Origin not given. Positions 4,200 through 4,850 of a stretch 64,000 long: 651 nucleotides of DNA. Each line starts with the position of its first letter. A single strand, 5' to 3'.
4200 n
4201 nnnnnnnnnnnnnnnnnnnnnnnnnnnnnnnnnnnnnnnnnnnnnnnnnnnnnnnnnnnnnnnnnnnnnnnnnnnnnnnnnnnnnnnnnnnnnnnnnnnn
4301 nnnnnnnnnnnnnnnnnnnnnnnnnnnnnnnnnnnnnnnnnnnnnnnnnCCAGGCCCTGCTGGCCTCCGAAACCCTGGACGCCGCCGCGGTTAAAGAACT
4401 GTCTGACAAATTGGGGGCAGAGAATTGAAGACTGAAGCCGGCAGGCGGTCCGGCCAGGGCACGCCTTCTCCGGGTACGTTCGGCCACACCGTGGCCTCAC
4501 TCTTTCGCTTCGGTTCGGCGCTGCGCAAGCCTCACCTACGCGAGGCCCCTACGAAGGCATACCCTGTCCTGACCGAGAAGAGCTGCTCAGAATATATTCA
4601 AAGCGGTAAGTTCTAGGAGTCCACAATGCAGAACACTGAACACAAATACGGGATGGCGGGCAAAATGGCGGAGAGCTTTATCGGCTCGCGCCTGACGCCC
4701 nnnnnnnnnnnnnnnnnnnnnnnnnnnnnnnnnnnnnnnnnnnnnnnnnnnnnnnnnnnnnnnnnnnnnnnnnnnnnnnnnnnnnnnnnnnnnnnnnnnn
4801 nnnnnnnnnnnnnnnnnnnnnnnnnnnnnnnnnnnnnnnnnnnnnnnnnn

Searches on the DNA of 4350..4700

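Call 13: search_rna_families(source=window, start=4350, end=4700, threshold=evalue, max_evalue=10)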
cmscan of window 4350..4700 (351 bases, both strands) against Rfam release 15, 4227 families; matches with E-value up to 10: 1.
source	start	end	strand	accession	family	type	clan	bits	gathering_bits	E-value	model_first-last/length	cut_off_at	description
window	4421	4512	+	RF04288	mir-9201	Gene; miRNA;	CL00147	19.5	95.5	0.14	1-81/81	no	mir-9201 microRNA precursor family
